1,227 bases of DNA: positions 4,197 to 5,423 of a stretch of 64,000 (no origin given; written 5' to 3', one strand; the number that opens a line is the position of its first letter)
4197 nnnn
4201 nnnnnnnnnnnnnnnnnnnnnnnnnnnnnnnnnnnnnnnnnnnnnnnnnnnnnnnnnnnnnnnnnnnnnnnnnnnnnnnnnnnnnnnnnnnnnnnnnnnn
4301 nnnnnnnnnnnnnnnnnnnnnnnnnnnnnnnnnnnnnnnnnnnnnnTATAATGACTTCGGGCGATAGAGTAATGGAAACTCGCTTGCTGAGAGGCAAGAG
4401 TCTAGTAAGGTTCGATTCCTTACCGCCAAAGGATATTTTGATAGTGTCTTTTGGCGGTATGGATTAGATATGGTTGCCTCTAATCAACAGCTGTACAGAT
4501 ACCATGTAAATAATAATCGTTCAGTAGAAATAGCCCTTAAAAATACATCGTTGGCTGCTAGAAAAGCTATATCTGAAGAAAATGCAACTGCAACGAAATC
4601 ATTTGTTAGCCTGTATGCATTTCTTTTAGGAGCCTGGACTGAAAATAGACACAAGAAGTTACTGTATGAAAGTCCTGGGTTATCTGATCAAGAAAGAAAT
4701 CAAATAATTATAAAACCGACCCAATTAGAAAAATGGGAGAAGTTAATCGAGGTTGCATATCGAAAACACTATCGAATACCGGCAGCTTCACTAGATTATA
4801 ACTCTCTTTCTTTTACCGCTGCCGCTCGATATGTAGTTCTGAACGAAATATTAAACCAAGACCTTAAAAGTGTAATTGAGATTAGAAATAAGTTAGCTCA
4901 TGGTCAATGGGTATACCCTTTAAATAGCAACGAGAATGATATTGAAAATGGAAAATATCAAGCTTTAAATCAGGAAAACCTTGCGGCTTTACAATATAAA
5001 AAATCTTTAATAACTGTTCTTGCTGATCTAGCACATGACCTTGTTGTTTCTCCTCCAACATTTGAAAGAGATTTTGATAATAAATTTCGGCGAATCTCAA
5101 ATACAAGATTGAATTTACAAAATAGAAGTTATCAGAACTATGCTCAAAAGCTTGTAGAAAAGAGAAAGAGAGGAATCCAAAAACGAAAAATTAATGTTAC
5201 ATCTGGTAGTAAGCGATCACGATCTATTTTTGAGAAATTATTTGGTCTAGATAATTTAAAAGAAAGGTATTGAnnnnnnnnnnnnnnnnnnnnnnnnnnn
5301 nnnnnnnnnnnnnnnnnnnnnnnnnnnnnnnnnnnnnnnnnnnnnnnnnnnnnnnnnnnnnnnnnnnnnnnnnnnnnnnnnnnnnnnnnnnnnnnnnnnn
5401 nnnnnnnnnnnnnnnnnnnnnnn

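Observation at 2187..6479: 31-bp direct repeats duplicate the 5' end of the phosphatase gene: the islet is an insertion that rebuilt its target gene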

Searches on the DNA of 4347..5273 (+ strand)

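Call 62: build_rna_model(alignment_id=A3, structure=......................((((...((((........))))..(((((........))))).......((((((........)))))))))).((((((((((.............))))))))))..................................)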
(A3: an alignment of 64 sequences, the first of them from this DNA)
Model R1 built from alignment A3 (64 sequences, 164 columns); structure: as given.
model positions 129; base pairs 29; branch points 3; effective number of sequences 3.23; information 0.59 bits per position. Calibrated on 0.2 Mb of random sequence (short: E-values are rough).
structure used (alignment columns):
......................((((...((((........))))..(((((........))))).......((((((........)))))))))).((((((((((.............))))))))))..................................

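Call 64: search_with_rna_model(model_id=R1, sources=[window, L001, L002, L003, L004, L005, L006, L007, L008, L009, L010, L011, L012, L013, L014, L015, L016, L017, L018, L019, L020, L021, L022, L023, L024, L025, L026, L027, L028, L029, L030, L031, L032, L033, L034, L035, L036, L037, L038, L039, L040, L041, L042, L043, L044, L045, L046, L047, L048, L049, L050, L051, L052, L053, L054, L055, L056, L057, L058, L059, L060, L061, L062, L063, L064, L065, L066, L067, L068, L069, L070, L071, L072, L073, L074, L075, L076, L077, L078, L079, L080, L083, L084, L085, L086, L087, L088, L089, L090, L091, L177], max_evalue=1)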
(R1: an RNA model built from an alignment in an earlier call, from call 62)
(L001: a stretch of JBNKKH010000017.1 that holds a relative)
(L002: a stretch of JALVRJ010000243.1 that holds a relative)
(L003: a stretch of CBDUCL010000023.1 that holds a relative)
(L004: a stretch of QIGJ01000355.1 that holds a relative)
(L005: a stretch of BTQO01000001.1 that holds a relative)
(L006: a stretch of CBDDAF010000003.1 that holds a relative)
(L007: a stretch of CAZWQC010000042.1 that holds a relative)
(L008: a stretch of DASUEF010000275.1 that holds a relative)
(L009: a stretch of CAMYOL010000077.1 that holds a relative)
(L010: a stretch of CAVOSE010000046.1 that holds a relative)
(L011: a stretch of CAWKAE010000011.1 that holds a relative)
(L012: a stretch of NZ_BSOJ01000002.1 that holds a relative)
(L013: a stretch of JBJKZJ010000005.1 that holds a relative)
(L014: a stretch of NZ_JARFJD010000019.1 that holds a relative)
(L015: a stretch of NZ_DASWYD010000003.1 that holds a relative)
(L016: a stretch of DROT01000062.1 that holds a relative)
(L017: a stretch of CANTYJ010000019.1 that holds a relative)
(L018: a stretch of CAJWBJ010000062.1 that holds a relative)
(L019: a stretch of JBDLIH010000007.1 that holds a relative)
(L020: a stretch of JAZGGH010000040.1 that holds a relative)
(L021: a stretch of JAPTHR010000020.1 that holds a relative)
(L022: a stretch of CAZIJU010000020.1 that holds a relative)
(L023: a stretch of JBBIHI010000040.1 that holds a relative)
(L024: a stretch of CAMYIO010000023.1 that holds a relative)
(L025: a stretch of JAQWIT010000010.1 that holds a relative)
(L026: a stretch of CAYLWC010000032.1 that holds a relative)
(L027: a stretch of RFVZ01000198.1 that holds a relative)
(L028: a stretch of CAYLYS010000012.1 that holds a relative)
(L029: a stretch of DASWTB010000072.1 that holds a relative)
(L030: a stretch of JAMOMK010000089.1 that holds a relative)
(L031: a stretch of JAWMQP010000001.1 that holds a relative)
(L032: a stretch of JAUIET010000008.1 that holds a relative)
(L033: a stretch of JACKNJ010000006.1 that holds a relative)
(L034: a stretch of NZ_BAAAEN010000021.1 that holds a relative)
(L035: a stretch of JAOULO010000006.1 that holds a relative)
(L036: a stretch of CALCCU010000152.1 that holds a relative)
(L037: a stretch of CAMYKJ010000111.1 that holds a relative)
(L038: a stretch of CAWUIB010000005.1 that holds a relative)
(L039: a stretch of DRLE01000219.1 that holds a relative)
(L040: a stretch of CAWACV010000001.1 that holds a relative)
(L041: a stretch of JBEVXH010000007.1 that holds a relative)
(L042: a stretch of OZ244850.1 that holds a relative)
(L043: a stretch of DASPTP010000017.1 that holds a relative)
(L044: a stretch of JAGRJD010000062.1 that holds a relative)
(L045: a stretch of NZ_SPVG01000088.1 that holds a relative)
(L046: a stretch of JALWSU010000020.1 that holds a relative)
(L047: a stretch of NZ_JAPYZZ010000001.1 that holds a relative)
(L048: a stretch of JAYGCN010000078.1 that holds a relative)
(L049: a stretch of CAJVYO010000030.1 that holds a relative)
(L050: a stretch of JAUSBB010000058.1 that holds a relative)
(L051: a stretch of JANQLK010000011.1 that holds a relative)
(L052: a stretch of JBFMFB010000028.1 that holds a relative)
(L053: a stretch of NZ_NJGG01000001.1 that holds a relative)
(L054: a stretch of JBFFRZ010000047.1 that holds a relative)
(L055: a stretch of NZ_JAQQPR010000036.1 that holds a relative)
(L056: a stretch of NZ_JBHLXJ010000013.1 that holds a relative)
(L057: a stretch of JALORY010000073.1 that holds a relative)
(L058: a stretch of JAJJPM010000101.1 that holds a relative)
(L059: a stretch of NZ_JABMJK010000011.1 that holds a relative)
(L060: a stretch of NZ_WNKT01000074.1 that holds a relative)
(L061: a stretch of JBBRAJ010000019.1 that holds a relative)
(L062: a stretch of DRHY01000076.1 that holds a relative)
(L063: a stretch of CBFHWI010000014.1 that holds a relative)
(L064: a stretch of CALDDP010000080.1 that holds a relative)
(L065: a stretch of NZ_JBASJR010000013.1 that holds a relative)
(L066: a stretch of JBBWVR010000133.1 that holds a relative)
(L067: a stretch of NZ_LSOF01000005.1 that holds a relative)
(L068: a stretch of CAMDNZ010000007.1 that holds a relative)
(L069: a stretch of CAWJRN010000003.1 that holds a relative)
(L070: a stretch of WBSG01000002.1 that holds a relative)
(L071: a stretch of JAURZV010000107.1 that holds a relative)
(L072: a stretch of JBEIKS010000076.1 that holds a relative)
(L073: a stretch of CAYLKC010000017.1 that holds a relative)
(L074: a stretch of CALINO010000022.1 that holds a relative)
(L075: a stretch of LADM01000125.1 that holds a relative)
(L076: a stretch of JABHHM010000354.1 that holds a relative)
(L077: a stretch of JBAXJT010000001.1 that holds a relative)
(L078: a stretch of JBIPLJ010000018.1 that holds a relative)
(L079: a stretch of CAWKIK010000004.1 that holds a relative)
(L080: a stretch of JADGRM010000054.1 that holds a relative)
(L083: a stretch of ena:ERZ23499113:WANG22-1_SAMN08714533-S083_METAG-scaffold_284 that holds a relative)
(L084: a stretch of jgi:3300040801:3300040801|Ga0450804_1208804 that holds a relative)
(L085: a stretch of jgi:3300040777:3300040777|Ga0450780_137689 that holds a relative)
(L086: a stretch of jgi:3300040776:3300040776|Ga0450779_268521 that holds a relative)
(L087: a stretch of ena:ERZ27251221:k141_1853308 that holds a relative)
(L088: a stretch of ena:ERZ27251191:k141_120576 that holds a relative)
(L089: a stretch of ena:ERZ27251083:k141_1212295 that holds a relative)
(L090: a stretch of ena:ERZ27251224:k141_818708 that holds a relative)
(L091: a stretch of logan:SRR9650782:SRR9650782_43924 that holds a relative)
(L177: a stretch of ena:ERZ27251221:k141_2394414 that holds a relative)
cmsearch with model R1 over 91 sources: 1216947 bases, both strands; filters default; matches with E-value up to 1: 3.
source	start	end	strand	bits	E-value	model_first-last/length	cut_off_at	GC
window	4346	4472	+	113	8.3e-25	1-129/129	no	0.43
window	4408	4550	-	19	0.1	1-129/129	no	0.37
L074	11714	11782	-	15.5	0.79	16-80/129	no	0.51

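Call 65: search_with_rna_model(model_id=R1, sources=[window, L092, L093, L094, L095, L096, L097, L098, L099, L100, L101, L102, L103, L104, L105, L106, L107, L108, L109, L110, L111, L112, L113, L114, L115, L116, L117, L118, L119, L120, L121, L122, L123, L124, L125, L126, L127, L128, L129, L130, L131, L132, L133, L134, L135, L136, L137, L138, L139, L140, L141, L142, L143, L144, L145, L146, L147, L148, L149, L150, L151, L152, L153, L154, L155, L156, L157, L158, L159, L160, L161, L162, L163, L164, L165, L166, L167, L168, L169, L170, L171, L172, L173, L174, L175, L176], max_evalue=0.01, make_alignment=true)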
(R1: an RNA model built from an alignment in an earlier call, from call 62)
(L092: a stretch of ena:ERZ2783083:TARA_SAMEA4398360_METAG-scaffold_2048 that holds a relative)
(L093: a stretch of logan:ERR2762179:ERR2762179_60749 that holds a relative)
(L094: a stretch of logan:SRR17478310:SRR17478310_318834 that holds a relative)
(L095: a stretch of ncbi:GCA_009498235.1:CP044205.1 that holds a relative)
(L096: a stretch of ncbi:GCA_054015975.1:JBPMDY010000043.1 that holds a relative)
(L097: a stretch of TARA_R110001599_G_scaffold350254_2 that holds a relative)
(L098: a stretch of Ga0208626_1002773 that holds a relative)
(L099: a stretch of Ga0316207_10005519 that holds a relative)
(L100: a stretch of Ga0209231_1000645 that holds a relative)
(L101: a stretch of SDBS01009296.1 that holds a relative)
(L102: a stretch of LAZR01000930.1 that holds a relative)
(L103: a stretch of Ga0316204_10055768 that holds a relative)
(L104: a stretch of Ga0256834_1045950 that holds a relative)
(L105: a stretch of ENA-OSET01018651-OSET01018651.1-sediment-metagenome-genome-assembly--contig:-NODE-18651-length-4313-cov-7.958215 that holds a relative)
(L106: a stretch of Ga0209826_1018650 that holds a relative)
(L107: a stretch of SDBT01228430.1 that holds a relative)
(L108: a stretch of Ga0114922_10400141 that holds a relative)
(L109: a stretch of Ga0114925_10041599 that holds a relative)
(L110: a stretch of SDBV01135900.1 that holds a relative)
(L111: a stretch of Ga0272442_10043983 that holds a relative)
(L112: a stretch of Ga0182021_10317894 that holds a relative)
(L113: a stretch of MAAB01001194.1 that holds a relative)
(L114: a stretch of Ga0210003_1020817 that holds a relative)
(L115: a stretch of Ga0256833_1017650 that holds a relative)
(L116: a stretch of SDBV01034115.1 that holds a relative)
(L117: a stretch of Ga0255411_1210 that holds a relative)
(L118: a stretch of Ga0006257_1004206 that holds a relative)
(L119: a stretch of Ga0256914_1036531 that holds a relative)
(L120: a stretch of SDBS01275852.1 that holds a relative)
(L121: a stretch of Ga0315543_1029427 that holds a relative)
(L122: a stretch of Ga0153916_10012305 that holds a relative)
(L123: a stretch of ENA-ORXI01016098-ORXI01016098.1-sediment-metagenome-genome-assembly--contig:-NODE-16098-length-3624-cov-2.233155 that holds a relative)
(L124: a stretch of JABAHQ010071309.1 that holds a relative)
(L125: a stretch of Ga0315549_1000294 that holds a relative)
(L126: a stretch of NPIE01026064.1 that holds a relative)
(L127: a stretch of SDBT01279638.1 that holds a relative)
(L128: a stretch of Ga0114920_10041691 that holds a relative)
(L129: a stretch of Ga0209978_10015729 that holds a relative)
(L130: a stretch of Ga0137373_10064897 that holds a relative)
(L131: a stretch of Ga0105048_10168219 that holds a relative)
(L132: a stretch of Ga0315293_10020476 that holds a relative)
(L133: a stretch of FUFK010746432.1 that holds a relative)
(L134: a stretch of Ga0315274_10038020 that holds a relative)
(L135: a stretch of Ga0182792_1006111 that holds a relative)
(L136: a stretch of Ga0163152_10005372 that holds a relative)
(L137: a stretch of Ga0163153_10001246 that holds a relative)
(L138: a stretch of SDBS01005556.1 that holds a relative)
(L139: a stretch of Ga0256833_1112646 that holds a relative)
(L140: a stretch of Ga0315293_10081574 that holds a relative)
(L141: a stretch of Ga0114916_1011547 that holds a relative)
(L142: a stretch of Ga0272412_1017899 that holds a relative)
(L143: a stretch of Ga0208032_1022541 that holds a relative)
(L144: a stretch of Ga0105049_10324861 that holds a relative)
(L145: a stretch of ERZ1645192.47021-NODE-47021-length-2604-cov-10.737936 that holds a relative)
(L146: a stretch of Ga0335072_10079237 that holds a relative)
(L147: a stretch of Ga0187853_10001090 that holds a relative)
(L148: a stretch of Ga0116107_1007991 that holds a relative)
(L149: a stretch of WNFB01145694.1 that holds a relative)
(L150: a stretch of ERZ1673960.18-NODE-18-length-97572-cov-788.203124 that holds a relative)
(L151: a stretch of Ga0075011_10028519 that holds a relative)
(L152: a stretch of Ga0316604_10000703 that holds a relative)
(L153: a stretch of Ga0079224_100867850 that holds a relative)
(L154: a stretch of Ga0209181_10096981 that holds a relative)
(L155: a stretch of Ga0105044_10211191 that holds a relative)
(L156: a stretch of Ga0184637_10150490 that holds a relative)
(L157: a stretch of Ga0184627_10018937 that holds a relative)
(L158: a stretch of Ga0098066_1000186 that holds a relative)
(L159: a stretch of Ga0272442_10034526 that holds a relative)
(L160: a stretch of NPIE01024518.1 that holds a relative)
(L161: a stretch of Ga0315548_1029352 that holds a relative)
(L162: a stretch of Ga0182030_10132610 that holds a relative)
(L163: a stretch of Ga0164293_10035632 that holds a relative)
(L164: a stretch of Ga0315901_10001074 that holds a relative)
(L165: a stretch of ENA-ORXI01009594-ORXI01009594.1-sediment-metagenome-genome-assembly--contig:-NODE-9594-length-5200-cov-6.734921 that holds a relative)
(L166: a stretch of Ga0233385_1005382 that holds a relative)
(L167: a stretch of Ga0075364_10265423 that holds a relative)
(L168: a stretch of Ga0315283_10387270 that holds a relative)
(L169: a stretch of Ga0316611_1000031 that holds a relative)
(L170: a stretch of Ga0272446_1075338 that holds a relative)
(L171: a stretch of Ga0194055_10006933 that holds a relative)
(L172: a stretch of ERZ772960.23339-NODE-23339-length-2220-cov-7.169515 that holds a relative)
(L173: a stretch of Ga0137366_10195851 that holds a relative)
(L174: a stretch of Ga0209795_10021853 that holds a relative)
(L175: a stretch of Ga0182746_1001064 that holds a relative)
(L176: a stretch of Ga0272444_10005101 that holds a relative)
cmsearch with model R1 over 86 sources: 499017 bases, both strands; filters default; matches with E-value up to 0.01: 125.
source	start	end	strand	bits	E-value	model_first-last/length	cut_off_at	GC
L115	3229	3357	+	124.6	4.6e-28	1-129/129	no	0.46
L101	4089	4219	+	122.5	1.6e-27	1-129/129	no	0.41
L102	5873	6003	+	122.5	1.6e-27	1-129/129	no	0.41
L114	480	613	+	122.4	1.7e-27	1-129/129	no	0.4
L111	845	975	+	119.6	7.9e-27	1-129/129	no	0.42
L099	2062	2196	+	119.4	8.8e-27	1-129/129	no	0.39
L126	19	148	+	119.4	9e-27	1-129/129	no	0.48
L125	5859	5988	+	118.6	1.4e-26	1-129/129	no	0.48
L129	1682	1813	+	118.3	1.6e-26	1-129/129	no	0.47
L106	2439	2567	+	118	1.9e-26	1-129/129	no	0.4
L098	2036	2165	+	118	2e-26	1-129/129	no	0.45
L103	722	854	+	117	3.4e-26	1-129/129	no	0.39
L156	44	172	+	117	3.5e-26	1-129/129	no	0.49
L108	214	344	+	116.9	3.7e-26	1-129/129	no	0.47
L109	106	236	+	116.9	3.7e-26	1-129/129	no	0.43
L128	316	446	+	116.6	4.4e-26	1-129/129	no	0.5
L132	3739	3869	+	115.9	6.3e-26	1-129/129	no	0.53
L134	3739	3869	+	115.9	6.3e-26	1-129/129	no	0.53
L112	874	1008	+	115.4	8.7e-26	1-129/129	no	0.4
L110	29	161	+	115.1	1e-25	1-129/129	no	0.56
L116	2497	2627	+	114.8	1.2e-25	1-129/129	no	0.36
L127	1170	1300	+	114.8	1.2e-25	1-129/129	no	0.42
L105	2720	2849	+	114.7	1.3e-25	1-129/129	no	0.4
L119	111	239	+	114.4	1.5e-25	1-129/129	no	0.49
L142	1073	1197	+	113.8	2.1e-25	1-129/129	no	0.5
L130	1933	2067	+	113.8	2.1e-25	1-129/129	no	0.47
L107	1477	1607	+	113.5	2.5e-25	1-129/129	no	0.43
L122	1860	1991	+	112.6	4.1e-25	1-129/129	no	0.51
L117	533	663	+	111.7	7e-25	1-129/129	no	0.4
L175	2412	2534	+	111.6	7.3e-25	1-129/129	no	0.47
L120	333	467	+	111.3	8.9e-25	1-129/129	no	0.44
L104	453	580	+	111.2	9e-25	1-129/129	no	0.45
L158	5880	6003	+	111.1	9.8e-25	1-129/129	no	0.4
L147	5875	6000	+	110.8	1.1e-24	1-129/129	no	0.43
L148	2072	2197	+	110.8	1.1e-24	1-129/129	no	0.43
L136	5872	6000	+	110.7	1.2e-24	1-129/129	no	0.49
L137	5872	6000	+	110.7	1.2e-24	1-129/129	no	0.49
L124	1509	1637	+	110.6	1.3e-24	1-129/129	no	0.43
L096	1061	1188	+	110.1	1.7e-24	1-129/129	no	0.45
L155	877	1001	+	109.3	2.8e-24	1-129/129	no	0.47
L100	4186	4321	+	109.1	3.1e-24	1-129/129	no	0.47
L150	5879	6004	+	109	3.3e-24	1-129/129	no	0.44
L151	472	597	+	109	3.3e-24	1-129/129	no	0.44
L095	9873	10003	+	108.9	3.3e-24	1-129/129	no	0.47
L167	211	336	+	108.8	3.5e-24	1-129/129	no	0.53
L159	4286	4411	+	108.2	5e-24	1-129/129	no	0.46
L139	59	192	+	108.2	5.1e-24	1-129/129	no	0.58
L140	933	1062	+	108.2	5.1e-24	1-129/129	no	0.52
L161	116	246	+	107.7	6.7e-24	1-129/129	no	0.51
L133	1030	1154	+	107.5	7.3e-24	1-129/129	no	0.41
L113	5867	5997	+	107.5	7.5e-24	1-129/129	no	0.4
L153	21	145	+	106.6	1.3e-23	1-129/129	no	0.48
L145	42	165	+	106.3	1.5e-23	1-129/129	no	0.46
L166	998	1122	+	105.9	1.9e-23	1-129/129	no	0.56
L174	406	530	+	105.6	2.2e-23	1-129/129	no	0.44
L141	1504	1629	+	104.8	3.4e-23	1-129/129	no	0.51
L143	460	585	+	104.8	3.4e-23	1-129/129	no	0.51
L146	2332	2460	+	104.6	3.8e-23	1-129/129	no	0.5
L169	5832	5961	+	104.5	4e-23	1-129/129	no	0.56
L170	225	349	+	104.5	4.2e-23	1-129/129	no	0.45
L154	138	263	+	104.2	4.8e-23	1-129/129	no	0.45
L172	1249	1374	+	104.1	5.2e-23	1-129/129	no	0.41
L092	9875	10003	+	103.8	6e-23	1-129/129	no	0.44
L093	1420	1548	+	103.8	6e-23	1-129/129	no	0.44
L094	128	256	+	103.8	6e-23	1-129/129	no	0.44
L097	5869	5997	+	103.8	6e-23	1-129/129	no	0.44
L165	2478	2603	+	103.5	7e-23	1-129/129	no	0.41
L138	5841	5973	+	102.5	1.2e-22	1-129/129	no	0.45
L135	3938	4063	+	99.7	6.1e-22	1-129/129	no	0.52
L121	229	357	+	98.7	1.1e-21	1-129/129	no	0.47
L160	100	224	+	96.1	4.7e-21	1-129/129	no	0.41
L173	119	249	+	95.6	6.3e-21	1-129/129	no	0.6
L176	2366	2493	+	95.5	6.7e-21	1-129/129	no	0.48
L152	5856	5986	+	93.9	1.6e-20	1-129/129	no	0.53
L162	2246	2371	+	92.8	3.1e-20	1-129/129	no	0.5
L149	448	574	+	92.3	4.1e-20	1-129/129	no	0.54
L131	162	288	+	89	2.7e-19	1-129/129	no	0.51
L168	122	250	+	87.4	6.6e-19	1-129/129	no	0.57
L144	140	263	+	86.2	1.3e-18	1-129/129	no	0.53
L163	1613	1740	+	56.4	2.8e-11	1-129/129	no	0.5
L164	5884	5988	+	48.5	2.4e-09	1-129/129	no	0.54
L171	144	275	+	44.8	1.9e-08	1-129/129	no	0.52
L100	4248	4408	-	30.8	5.5e-05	1-129/129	no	0.45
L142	1130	1223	-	30.1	8.1e-05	1-129/129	no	0.46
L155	934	1027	-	30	8.7e-05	1-129/129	no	0.46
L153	81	167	-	29.2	0.00014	1-129/129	no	0.51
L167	272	358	-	28.7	0.00018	1-129/129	no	0.55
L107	1540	1636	-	28.6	0.00019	1-129/129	no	0.37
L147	5931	6026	-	28.4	0.00021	1-129/129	no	0.4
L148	2128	2223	-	28.4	0.00021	1-129/129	no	0.4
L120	396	496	-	28.3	0.00022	1-129/129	no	0.42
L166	1058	1144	-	28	0.00027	1-129/129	no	0.54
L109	169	289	-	27.8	0.00029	1-129/129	no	0.4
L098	2099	2183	-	26.7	0.00057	1-129/129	no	0.45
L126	78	205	-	26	0.00085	1-129/129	no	0.47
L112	937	1082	-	25.9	0.00089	1-129/129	no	0.35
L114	543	687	-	25.8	0.00091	1-129/129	no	0.37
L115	3290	3394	-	25.6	0.0011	1-129/129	no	0.42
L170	285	371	-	25.4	0.0011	1-129/129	no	0.43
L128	376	455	-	25.3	0.0012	1-129/129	no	0.52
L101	4151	4297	-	25.2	0.0013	1-129/129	no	0.43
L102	5935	6081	-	25.2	0.0013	1-129/129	no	0.43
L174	466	555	-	25.1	0.0014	1-129/129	no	0.4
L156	103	196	-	24.9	0.0015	1-129/129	no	0.51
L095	9937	10020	-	24.9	0.0015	1-129/129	no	0.46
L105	2783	2865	-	24.4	0.0021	1-129/129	no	0.39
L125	5918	6014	-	24.2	0.0023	1-129/129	no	0.48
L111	908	1003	-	24.1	0.0024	1-129/129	no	0.45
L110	92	192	-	23.7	0.003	1-129/129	no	0.54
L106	2502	2583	-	23.5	0.0034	1-129/129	no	0.39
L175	2470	2558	-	23.5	0.0034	1-129/129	no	0.4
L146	2393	2484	-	23.3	0.0038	1-129/129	no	0.43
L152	5919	6063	-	23.3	0.0038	1-129/129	no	0.46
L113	5932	5999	-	23.2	0.004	1-129/129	no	0.4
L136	5931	6024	-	23.2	0.0041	1-129/129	no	0.54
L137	5931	6024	-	23.2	0.0041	1-129/129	no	0.54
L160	160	246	-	23.1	0.0042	1-129/129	no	0.4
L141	1565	1653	-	23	0.0044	1-129/129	no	0.47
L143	521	609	-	23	0.0044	1-129/129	no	0.47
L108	277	370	-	22.8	0.005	1-129/129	no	0.49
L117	596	692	-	22.5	0.0062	1-129/129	no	0.4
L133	1090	1180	-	22.4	0.0063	1-129/129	no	0.36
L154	199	271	-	22.4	0.0065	1-129/129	no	0.42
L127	1233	1329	-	22.3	0.0067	1-129/129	no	0.4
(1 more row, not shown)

Alignment A5: 125 matches aligned to the model, 226 columns, each read 5' to 3' on its own strand. Consensus structure (alignment columns), stored with it:
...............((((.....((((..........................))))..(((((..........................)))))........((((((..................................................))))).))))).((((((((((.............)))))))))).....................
